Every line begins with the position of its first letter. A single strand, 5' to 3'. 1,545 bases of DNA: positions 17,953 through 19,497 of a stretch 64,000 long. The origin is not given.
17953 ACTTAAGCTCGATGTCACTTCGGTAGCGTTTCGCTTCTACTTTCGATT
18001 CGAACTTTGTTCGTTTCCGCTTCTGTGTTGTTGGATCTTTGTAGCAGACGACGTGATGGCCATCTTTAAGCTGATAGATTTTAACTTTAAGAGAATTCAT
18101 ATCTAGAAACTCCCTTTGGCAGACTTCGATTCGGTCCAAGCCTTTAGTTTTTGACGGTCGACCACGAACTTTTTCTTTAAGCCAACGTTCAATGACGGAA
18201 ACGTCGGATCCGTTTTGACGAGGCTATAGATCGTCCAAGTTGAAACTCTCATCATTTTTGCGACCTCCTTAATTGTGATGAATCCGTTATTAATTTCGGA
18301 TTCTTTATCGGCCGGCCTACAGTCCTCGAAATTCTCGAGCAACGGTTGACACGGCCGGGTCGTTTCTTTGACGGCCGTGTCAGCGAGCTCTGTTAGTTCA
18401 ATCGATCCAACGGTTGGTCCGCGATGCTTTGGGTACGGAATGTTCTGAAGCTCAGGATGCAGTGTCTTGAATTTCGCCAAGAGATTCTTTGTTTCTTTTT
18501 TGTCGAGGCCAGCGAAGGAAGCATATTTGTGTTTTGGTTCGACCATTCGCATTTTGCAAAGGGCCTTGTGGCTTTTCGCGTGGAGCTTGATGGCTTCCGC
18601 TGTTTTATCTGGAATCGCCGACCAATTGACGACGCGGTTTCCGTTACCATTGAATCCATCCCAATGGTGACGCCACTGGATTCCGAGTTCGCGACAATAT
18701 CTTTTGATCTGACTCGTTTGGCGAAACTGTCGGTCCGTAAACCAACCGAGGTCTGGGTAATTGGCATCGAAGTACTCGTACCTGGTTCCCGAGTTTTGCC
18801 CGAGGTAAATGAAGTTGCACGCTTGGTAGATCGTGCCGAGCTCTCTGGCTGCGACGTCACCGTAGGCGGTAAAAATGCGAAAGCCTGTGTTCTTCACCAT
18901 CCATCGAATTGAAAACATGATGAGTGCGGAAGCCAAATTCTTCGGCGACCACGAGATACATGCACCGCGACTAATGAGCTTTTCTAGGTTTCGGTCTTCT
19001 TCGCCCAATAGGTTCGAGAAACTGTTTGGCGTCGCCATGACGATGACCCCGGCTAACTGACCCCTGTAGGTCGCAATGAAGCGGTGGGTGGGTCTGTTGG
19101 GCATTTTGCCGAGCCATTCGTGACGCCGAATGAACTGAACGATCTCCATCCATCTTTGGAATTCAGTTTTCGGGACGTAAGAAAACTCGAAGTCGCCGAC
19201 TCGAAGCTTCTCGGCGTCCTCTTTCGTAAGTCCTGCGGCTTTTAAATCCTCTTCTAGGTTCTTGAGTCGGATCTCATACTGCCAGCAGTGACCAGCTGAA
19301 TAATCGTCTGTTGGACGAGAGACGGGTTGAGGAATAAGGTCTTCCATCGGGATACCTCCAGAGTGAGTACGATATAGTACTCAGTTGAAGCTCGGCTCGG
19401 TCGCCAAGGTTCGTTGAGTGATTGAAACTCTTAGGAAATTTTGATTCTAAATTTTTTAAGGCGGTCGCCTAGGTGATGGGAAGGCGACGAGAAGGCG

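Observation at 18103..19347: Mom-like GNAT domain fused to an Xis-type HTH, leading a two-recombinase operon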

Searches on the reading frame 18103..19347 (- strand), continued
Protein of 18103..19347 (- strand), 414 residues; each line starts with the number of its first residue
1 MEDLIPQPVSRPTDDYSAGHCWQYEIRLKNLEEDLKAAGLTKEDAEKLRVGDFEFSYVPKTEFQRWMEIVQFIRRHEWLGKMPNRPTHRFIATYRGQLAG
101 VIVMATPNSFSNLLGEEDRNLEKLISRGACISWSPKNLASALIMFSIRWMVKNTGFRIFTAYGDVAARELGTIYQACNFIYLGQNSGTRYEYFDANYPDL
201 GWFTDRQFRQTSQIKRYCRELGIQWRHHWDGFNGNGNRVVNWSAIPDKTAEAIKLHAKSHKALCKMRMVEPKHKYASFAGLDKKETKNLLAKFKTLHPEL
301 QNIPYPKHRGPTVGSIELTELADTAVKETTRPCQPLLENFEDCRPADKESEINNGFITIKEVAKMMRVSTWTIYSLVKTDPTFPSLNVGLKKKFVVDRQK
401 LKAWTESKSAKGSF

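Call 86: search_protein_families(library=ncbifam, proteins=[L001:7025-8530:+, L001:8520-9266:+], max_evalue=0.01)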
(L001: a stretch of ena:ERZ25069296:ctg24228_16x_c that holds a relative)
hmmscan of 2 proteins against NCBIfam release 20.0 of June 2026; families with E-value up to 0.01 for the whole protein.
L001:7025-8530:+ (502 aa): 7 families
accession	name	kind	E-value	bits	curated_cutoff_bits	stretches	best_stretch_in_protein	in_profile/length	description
TIGR03924.1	T7SS_EccC_a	equivalog_domain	3.1e-20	72.5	509.15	1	237-440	451-660/673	type VII secretion protein EccCa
TIGR03928.1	T7_EssCb_Firm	equivalog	4.9e-17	60.9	778.4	1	237-440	470-675/1296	type VII secretion protein EssC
NF007615.0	PRK10263.1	equivalog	4.5e-13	47.8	1566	2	231-321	1005-1098/1355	DNA translocase FtsK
TIGR03925.1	T7SS_EccC_b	equivalog_domain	3.7e-10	38.7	346.55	1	238-463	78-303/564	type VII secretion protein EccCb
NF041214.1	plasmid_TraB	equivalog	2.4e-07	29.7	800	1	238-409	250-411/639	plasmid transfer protein TraB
NF045975.1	VirB4_plasma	equivalog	0.0011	16.7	590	1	239-294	518-569/894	Mbov_0397 family ICE element conjugal transfer ATPase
NF041017.1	DNA_import_CedB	equivalog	0.0017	17.1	700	1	237-317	276-355/590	DNA import protein CedB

L001:8520-9266:+ (249 aa): 0 families

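Call 91: fold_search(model_id=the predicted structure, library=viral)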
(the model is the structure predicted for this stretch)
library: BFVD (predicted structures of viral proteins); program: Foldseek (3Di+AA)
matches with E <= 10: 475; with E <= 0.001: 21
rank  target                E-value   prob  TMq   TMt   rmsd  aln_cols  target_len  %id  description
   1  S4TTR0                3.3e-09  1.00  0.34  0.64   6.0       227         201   16  Mom [Salmonella phage FSL SP-031]
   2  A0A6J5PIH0            1.5e-07  1.00  0.31  0.57   6.8       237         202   16  NAT_SF domain containing protein [uncultured Caudovirales phage]
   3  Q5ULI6                5.2e-07  1.00  0.32  0.51   6.3       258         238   18  Orf128 [Lactobacillus phage LP65]
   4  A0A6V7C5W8            7.7e-07  1.00  0.32  0.45   5.0       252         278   16  (no name in the UniProt tables at hand)
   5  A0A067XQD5            8.1e-07  1.00  0.34  0.27   7.5       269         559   12  (no name in the UniProt tables at hand)
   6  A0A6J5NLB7            2.8e-06  1.00  0.32  0.63   5.9       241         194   18  NAT_SF domain containing protein [uncultured Caudovirales phage]
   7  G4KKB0                3.0e-06  1.00  0.32  0.25  11.4       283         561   14  (no name in the UniProt tables at hand)
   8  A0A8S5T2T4            8.7e-06  1.00  0.32  0.25  11.3       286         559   12  Endonuclease-like protein [Myoviridae sp. ctqfO1]
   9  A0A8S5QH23            1.7e-05  1.00  0.33  0.23   5.9       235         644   13  Endonuclease-like protein [Myoviridae sp. ctdNl2]
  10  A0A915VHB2            2.1e-05  1.00  0.35  0.28   6.9       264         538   13  (no name in the UniProt tables at hand)
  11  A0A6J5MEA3            3.2e-05  1.00  0.31  0.60   7.5       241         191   19  Uncharacterized protein [uncultured Caudovirales phage]
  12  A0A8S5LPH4            4.0e-05  1.00  0.32  0.25   5.6       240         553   12  Endonuclease-like protein [Myoviridae sp. ct0f722]
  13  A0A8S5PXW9            6.2e-05  1.00  0.34  0.26   7.5       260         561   15  Endonuclease-like protein [Myoviridae sp. ctgsk7]
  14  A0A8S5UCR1            9.2e-05  1.00  0.27  0.46   9.1       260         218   12  Uncharacterized protein [Siphoviridae sp. ctgN495]
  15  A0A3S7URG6            1.2e-04  1.00  0.30  0.30   9.7       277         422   10  (no name in the UniProt tables at hand)
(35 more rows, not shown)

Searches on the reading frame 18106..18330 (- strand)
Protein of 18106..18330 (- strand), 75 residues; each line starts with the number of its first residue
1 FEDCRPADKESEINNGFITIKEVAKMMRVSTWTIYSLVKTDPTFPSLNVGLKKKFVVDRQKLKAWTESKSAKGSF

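Call 68: search_solved_structures(query=window:18106-18330:-, max_evalue=10, show_alignments=0)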
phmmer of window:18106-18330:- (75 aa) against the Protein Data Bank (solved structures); distinct sequences matched with E-value up to 10: 6.
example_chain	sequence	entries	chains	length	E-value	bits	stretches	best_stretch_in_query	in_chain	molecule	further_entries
9k9w_M2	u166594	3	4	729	0.29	15.1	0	2-27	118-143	Glr2806 protein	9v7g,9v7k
8imn_5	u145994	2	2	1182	0.4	14.7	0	2-30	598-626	CpcN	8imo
8imk_1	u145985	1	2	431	0.51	14.3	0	4-38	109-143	ApcH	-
8c3t_A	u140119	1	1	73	0.71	13.9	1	17-73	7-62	AlpA family phage regulatory protein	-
8qae_A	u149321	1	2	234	0.85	13.6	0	8-45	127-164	sc-apCC-6-SLLA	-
8a3k_UNK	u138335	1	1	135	2.1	12.4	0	20-73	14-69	sc-apCC-4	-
